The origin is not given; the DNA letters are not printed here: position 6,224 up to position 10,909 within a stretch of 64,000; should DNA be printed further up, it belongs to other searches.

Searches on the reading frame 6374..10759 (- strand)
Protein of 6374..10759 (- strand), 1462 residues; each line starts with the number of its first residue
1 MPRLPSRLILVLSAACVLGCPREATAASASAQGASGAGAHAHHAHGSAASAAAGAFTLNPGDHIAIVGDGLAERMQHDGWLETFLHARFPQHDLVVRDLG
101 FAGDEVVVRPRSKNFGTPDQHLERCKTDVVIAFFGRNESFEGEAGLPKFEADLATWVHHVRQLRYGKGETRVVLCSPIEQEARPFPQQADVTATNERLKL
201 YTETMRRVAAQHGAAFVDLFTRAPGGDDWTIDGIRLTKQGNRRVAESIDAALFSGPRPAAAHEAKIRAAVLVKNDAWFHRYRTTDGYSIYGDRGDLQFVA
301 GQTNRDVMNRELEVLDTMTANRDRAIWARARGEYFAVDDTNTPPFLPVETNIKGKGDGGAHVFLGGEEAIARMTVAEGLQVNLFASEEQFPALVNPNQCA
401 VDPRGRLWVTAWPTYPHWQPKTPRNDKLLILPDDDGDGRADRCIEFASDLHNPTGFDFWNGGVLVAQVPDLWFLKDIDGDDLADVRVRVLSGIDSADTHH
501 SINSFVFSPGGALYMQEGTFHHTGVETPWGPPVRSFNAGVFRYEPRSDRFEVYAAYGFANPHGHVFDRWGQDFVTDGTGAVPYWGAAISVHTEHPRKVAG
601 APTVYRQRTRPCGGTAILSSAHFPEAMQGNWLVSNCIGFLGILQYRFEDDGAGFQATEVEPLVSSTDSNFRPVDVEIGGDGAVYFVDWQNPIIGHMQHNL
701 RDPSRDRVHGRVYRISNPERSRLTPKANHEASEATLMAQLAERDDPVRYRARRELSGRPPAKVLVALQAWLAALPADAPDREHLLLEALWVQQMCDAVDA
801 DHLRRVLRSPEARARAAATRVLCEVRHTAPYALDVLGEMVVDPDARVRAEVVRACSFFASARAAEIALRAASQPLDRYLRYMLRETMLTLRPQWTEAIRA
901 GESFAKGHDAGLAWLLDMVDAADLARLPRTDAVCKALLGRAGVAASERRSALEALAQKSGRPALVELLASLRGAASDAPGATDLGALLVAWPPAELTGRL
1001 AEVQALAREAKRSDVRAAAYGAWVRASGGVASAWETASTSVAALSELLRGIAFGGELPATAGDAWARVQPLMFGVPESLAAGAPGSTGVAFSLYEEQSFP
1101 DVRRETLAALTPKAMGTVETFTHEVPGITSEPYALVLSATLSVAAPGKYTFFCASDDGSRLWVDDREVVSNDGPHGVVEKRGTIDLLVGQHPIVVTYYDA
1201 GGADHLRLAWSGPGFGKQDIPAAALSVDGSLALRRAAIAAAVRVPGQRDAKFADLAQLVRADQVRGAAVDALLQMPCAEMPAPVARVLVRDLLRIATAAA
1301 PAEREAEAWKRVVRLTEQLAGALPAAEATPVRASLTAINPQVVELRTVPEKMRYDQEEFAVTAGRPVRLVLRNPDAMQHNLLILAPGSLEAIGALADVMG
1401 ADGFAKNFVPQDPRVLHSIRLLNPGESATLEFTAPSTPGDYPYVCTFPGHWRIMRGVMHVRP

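Call 68: search_protein_families(library=pfam, proteins=[window:6374-10759:-], max_evalue=0.001)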
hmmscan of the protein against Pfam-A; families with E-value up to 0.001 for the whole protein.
window:6374-10759:- (1462 aa): 5 families
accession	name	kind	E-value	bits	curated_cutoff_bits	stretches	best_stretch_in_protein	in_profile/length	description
PF23500.1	DUF7133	-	1.5e-60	206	27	2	367-580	3-209/385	Domain of unknown function (DUF7133)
PF13472.12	Lipase_GDSL_2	-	3e-12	47.8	32.9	1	76-242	18-177/178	GDSL-like Lipase/Acylhydrolase family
PF07691.17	PA14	-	3.2e-11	43.7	24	1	1124-1221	37-144/147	PA14 domain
PF00127.26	Copper-bind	-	2.6e-08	34.6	21.2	1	1348-1460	8-98/99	Copper binding proteins, plastocyanin/azurin family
PF13646.12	HEAT_2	-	4.9e-08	33.6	27.7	1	801-883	2-83/88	HEAT repeats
